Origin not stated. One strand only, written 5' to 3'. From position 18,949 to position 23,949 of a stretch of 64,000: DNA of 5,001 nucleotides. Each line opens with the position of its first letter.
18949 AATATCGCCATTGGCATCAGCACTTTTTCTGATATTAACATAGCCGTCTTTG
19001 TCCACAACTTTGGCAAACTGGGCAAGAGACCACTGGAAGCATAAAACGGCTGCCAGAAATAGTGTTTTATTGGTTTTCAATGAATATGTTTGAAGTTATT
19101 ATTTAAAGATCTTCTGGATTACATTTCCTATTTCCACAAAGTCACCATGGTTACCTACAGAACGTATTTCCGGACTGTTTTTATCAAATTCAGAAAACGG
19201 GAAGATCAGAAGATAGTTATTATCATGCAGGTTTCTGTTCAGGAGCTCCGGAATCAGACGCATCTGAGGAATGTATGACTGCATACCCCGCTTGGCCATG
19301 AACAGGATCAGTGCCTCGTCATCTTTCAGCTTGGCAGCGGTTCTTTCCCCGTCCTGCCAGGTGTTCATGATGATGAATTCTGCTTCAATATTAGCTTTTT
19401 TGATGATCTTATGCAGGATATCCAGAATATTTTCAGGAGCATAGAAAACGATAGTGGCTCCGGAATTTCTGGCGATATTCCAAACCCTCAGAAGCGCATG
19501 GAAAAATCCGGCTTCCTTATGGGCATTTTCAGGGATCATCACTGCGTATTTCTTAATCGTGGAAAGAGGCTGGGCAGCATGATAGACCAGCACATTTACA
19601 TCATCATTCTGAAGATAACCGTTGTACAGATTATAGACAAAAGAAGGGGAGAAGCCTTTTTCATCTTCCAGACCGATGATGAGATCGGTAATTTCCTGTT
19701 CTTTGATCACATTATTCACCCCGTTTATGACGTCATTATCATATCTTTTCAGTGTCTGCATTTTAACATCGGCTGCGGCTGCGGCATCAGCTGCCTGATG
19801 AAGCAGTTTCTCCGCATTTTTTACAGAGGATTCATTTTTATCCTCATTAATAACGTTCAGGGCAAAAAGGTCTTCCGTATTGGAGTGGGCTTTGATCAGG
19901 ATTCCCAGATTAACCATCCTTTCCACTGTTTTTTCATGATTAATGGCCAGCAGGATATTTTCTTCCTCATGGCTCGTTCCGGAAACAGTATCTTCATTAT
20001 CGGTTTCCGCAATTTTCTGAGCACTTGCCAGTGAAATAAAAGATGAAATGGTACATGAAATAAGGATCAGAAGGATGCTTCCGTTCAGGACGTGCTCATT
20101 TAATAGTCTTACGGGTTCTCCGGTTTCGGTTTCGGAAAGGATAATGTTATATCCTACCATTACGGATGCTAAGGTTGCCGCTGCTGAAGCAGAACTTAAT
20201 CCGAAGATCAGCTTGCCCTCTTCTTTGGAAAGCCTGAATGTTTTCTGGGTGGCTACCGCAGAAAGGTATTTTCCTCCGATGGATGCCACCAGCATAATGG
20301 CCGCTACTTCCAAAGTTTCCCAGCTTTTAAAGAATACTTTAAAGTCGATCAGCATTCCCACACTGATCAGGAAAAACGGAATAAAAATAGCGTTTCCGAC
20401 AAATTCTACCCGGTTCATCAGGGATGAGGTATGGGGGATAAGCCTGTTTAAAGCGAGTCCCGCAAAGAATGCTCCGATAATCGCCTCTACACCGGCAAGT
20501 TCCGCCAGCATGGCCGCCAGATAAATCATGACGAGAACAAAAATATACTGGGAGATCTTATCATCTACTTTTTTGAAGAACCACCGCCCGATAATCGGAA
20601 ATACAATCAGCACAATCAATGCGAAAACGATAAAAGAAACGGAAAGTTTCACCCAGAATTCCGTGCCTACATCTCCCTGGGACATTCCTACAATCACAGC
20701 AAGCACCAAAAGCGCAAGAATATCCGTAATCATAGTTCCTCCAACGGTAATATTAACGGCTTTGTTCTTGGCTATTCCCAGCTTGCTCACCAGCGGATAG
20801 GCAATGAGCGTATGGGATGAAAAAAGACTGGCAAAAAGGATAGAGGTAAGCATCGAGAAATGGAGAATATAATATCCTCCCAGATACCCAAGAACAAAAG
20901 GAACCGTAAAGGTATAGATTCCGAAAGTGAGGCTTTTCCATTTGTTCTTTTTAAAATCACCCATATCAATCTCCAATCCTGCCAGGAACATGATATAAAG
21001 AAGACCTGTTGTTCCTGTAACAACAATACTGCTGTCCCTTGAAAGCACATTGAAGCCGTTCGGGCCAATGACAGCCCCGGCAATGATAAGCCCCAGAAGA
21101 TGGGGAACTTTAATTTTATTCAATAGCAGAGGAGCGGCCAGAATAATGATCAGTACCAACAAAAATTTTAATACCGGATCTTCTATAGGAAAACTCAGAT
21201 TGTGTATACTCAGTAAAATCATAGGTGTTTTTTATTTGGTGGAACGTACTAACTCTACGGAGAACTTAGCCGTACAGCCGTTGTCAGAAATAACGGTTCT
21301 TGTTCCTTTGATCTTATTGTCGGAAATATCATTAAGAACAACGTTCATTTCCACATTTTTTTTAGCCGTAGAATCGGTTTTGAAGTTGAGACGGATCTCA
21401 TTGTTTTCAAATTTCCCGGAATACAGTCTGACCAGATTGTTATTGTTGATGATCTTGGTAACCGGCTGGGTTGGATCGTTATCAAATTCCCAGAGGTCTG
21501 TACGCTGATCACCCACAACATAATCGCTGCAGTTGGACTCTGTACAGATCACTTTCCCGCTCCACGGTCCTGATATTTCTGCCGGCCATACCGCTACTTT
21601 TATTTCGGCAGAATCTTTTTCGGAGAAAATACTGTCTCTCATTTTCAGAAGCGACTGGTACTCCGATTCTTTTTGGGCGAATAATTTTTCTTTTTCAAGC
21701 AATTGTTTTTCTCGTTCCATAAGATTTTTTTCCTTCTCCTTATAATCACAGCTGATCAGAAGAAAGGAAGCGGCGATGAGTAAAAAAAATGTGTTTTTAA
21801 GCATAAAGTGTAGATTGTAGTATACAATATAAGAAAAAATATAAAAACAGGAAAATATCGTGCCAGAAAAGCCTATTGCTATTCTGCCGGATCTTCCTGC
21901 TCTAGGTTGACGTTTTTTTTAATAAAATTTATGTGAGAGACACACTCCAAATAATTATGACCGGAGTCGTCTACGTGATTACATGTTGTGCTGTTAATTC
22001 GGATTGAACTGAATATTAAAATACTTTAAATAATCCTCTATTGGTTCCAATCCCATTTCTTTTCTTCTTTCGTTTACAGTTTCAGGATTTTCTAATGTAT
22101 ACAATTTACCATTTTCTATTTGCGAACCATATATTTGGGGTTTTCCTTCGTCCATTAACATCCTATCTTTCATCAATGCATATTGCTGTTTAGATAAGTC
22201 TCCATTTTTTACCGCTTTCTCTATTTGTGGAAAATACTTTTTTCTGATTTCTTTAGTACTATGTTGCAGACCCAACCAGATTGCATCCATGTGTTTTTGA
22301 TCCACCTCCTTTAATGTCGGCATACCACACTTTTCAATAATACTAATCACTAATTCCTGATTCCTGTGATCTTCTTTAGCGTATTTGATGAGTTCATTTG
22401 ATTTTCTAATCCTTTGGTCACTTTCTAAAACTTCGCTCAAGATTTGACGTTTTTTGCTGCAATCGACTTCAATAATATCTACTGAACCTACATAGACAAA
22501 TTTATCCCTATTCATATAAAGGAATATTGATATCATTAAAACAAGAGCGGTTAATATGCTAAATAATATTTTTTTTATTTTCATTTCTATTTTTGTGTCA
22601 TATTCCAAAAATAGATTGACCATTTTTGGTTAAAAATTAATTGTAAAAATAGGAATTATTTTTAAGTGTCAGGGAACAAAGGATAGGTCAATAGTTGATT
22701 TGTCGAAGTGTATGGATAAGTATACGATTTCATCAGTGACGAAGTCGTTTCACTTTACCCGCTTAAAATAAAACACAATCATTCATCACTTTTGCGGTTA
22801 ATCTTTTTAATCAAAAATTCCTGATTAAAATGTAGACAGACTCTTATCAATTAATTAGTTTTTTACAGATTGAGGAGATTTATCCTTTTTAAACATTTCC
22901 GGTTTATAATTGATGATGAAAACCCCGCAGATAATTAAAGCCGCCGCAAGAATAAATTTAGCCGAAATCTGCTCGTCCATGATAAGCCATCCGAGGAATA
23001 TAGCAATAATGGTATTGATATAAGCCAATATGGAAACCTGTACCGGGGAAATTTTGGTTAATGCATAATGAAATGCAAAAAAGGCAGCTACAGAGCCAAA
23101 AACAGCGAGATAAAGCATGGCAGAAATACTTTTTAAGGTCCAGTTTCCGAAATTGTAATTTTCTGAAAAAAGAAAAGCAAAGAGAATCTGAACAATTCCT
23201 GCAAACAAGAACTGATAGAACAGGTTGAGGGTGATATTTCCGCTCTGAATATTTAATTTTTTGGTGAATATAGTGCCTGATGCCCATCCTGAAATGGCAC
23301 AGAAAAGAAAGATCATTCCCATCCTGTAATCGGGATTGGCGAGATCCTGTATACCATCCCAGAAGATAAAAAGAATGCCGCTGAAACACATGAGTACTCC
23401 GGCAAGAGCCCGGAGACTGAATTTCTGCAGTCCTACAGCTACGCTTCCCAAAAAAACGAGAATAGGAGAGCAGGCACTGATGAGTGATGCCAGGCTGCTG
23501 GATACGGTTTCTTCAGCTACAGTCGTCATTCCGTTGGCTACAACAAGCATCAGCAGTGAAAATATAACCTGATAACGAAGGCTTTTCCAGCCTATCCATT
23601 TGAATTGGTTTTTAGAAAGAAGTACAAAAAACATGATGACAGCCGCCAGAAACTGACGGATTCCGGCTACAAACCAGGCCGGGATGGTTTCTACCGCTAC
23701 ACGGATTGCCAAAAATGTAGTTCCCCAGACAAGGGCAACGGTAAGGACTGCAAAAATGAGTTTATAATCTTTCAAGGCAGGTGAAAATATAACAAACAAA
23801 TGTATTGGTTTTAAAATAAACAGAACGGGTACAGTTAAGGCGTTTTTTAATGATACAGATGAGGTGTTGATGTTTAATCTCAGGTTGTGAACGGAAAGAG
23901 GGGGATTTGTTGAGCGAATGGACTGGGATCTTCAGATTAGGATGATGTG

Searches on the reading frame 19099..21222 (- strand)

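Call 29: search_protein_families(library=pfam, proteins=[window:19099-21222:-], max_evalue=0.0001)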
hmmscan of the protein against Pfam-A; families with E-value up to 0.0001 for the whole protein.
window:19099-21222:- (707 aa): 1 family
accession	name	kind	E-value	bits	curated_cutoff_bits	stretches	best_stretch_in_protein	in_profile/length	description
PF00999.27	Na_H_Exchanger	-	1.4e-51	176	26.2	1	25-392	2-364/375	Sodium/hydrogen exchanger, transmembrane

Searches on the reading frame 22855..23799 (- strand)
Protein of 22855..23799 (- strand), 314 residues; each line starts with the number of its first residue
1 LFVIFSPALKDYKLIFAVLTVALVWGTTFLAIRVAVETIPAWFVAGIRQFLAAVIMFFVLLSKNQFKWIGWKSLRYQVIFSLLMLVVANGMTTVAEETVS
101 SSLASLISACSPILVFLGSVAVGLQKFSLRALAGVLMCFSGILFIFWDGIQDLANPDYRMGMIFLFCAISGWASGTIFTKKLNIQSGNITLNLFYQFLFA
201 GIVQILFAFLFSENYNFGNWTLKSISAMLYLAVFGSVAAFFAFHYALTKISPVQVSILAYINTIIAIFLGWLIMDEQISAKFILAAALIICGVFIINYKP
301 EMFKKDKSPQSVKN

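Call 29: search_protein_families(library=pfam, proteins=[window:22855-23799:-], max_evalue=0.0001)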
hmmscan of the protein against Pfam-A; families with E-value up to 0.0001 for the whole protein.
window:22855-23799:- (314 aa): 1 family
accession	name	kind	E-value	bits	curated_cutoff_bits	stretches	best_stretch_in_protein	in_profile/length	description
PF00892.27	EamA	-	2.7e-35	122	28.2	2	160-297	2-134/135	EamA-like transporter family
